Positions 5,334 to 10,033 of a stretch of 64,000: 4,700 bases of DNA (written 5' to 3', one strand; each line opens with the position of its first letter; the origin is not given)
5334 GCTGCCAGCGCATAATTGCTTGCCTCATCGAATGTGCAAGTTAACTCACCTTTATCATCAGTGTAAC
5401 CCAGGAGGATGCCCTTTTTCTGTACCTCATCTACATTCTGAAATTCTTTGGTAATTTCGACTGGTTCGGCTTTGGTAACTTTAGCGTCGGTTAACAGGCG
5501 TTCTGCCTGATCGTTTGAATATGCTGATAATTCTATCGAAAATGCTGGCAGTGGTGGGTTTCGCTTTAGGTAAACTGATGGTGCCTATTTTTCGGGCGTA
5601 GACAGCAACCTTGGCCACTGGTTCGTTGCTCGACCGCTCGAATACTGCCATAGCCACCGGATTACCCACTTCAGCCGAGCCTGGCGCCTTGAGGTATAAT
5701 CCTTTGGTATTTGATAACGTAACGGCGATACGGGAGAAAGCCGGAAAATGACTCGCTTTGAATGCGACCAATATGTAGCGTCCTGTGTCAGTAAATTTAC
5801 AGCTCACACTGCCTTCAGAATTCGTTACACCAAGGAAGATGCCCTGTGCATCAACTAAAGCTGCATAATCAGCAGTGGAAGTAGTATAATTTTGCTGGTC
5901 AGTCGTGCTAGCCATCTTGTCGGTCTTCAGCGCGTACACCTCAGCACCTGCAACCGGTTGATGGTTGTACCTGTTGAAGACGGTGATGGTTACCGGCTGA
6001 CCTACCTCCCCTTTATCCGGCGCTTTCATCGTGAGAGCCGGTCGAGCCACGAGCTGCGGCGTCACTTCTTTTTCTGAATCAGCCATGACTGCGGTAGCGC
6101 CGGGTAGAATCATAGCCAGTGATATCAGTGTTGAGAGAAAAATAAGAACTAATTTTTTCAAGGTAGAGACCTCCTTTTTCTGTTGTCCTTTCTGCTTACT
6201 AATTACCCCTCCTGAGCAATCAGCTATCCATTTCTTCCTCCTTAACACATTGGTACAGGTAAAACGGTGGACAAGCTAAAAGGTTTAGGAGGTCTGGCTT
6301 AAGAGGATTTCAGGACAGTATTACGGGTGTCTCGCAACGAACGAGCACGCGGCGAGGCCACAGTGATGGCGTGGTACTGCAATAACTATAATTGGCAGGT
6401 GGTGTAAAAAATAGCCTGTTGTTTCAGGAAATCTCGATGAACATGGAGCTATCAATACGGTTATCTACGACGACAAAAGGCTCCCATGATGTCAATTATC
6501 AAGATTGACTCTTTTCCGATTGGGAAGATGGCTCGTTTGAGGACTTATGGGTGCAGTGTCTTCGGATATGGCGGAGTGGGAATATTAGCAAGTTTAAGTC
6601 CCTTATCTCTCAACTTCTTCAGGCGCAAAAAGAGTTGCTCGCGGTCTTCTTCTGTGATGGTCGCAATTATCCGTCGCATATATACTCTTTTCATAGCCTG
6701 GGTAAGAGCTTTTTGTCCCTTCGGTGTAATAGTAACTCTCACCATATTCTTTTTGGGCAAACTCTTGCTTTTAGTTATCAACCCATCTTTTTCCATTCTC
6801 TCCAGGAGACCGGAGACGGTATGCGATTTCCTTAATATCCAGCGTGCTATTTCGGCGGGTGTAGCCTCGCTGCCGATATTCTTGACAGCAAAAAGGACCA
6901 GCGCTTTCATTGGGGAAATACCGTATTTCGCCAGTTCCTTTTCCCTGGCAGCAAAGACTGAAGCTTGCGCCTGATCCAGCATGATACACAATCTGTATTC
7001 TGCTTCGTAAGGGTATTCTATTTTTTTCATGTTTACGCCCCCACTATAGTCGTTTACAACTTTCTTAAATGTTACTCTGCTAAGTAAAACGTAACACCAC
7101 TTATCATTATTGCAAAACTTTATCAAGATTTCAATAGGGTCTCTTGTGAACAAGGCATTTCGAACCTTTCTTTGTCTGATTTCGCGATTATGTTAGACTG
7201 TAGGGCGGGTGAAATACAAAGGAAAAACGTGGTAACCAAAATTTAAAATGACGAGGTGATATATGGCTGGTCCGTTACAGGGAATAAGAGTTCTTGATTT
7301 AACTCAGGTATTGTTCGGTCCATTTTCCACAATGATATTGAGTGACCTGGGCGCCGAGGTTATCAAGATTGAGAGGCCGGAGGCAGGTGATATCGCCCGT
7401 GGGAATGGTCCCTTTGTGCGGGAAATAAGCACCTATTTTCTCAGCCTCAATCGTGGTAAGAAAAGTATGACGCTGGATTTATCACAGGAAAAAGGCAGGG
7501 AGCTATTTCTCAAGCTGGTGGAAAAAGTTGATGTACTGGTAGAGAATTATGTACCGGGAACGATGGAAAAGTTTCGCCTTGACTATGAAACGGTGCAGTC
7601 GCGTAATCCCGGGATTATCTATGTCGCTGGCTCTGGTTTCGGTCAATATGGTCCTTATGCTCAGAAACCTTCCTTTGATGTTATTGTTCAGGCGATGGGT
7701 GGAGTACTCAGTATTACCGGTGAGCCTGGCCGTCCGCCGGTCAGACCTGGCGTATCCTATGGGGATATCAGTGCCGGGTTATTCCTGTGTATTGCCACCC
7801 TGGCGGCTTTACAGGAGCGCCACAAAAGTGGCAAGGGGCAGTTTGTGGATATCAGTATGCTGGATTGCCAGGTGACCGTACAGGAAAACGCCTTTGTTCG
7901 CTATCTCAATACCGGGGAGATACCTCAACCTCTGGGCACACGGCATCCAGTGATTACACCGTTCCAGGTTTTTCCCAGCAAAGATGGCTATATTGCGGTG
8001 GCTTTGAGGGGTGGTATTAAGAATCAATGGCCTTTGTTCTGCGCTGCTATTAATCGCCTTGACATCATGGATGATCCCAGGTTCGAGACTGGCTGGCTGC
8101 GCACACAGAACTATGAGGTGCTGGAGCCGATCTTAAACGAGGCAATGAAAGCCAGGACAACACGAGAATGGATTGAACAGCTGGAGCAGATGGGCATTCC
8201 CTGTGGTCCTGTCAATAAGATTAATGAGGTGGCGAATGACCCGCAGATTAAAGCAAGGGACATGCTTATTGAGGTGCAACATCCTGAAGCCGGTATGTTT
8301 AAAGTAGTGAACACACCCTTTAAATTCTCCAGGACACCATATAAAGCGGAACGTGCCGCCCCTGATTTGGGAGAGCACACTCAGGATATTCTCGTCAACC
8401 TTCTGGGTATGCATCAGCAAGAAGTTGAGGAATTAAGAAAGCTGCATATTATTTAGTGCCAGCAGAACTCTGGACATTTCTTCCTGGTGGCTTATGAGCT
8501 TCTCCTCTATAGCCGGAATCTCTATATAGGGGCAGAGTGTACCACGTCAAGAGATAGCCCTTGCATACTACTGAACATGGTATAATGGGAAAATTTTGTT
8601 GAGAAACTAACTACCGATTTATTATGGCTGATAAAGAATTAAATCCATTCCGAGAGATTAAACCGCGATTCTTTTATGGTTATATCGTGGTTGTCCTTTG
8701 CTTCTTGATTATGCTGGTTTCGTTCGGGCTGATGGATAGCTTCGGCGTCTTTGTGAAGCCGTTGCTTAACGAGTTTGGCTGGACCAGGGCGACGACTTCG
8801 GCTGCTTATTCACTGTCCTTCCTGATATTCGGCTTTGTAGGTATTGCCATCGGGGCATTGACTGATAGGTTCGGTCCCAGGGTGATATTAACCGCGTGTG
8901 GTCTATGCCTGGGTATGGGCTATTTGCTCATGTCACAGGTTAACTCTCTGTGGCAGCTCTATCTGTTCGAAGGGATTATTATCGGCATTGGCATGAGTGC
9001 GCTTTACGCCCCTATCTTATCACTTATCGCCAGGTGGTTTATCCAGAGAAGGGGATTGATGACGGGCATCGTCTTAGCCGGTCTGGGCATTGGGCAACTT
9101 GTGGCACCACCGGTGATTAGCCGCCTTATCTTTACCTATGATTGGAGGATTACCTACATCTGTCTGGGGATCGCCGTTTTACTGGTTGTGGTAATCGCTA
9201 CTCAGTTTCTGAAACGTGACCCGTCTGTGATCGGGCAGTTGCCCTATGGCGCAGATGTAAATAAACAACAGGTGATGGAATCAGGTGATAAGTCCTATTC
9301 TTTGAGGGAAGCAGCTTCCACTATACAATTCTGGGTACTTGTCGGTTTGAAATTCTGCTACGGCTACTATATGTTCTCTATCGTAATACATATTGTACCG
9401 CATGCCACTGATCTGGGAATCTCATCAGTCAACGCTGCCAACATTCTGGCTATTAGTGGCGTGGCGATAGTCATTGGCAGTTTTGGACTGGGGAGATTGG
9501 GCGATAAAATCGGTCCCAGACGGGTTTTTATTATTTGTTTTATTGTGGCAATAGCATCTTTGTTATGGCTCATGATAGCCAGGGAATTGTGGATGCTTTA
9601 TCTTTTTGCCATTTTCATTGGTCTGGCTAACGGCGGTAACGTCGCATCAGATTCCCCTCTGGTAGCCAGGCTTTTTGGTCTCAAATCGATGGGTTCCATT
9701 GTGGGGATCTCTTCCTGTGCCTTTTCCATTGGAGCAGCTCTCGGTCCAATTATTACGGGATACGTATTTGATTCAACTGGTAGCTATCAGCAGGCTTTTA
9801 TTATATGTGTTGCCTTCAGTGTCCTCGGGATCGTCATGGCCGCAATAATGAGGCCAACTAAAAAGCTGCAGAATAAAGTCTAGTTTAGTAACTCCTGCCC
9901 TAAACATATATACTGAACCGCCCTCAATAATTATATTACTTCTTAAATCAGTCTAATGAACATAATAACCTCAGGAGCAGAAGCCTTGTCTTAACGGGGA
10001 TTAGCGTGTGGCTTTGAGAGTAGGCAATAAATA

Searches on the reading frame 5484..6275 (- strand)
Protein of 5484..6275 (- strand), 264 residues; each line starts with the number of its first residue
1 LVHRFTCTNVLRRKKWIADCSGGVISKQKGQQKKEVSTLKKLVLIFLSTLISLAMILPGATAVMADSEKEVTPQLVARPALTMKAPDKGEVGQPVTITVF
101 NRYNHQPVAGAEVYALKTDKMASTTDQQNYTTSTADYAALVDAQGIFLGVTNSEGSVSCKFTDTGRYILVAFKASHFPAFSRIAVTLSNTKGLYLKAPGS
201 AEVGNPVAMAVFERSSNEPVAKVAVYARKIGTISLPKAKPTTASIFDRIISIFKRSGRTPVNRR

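Call 18: search_protein_families(library=pfam, max_evalue=0.01, proteins=[window:5484-6275:-])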
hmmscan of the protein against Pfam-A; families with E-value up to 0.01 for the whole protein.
window:5484-6275:- (264 aa): 1 family
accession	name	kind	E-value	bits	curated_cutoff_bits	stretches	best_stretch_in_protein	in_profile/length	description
PF10670.15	DUF4198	-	0.0012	19.4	34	1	86-171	140-205/209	Domain of unknown function (DUF4198)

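Call 51: search_protein_families(library=ncbifam, proteins=[window:5484-6275:-], max_evalue=0.001)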
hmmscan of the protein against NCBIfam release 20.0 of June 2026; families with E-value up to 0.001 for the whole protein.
window:5484-6275:- (264 aa): 0 families

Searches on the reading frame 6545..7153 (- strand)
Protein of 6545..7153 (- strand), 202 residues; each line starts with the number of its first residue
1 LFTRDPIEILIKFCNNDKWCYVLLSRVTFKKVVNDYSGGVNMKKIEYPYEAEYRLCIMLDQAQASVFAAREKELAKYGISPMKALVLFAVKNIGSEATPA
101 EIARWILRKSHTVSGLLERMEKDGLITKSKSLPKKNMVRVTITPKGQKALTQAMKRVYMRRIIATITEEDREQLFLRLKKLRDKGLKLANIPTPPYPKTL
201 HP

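Call 40: search_protein_families(library=pfam, max_evalue=0.001, proteins=[window:6545-7153:-])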
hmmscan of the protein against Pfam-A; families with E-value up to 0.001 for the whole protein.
window:6545-7153:- (202 aa): 4 families
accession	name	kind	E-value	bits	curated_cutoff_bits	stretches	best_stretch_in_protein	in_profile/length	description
PF12802.13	MarR_2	-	3.9e-08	33.8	27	1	77-129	1-53/61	MarR family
PF13463.12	HTH_27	-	9.9e-06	26.2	22.2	1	83-146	5-68/68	Winged helix DNA-binding domain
PF01047.28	MarR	-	5.2e-05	23.5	24.6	1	83-131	5-52/59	MarR family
PF01978.25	TrmB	-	0.00086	19.6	25.6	0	74-135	1-61/68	Sugar-specific transcriptional regulator TrmB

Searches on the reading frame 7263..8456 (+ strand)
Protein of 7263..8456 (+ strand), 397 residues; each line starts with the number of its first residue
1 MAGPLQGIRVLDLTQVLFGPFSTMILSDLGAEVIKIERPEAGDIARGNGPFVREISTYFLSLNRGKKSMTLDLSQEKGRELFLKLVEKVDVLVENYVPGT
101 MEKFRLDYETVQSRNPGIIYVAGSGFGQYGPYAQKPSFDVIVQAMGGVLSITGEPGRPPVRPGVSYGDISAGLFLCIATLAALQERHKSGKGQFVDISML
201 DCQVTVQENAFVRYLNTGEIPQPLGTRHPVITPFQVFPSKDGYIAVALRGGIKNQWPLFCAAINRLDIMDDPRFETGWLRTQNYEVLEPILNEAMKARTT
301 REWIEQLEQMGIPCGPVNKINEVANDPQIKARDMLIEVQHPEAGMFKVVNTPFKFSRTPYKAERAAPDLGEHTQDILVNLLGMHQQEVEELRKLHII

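Call 40: search_protein_families(library=pfam, max_evalue=0.001, proteins=[window:7263-8456:+])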
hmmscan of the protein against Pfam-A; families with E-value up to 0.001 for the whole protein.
window:7263-8456:+ (397 aa): 1 family
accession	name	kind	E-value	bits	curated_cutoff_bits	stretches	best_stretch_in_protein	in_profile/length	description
PF02515.22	CoA_transf_3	-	3.8e-131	438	23.3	1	5-373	1-366/366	CoA-transferase family III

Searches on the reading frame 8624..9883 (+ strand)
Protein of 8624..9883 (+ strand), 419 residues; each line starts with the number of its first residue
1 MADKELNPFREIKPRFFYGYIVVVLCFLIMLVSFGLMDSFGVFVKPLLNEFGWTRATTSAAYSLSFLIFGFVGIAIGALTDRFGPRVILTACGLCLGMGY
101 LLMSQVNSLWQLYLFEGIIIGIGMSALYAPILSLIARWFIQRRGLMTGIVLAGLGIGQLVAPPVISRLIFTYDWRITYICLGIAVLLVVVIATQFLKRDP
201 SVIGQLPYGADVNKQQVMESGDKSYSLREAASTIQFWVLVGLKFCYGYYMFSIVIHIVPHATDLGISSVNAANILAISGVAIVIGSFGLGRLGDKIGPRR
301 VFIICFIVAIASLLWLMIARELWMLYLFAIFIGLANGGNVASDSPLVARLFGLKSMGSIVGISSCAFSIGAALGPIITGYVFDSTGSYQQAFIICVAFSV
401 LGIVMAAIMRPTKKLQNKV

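Call 40: search_protein_families(library=pfam, max_evalue=0.001, proteins=[window:8624-9883:+])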
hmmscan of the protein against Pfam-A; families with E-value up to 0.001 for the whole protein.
window:8624-9883:+ (419 aa): 5 families
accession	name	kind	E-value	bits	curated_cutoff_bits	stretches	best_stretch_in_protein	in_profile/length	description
PF07690.21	MFS_1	-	3.3e-51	174.7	33.4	2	27-246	2-214/347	Major Facilitator Superfamily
PF12832.13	MFS_1_like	-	8.6e-08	32.1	25.2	1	172-392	157-371/373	MFS_1 like family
PF00083.30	Sugar_tr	-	9.7e-06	25.1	22.3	1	247-339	43-119/452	Sugar (and other) transporter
PF06779.20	MFS_4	-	4.4e-05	23.4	26.3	1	77-405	53-362/364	Uncharacterised MFS-type transporter YbfB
PF11700.14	ATG22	-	0.0003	20.1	24.1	1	242-414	288-477/482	Vacuole effluxer Atg22 like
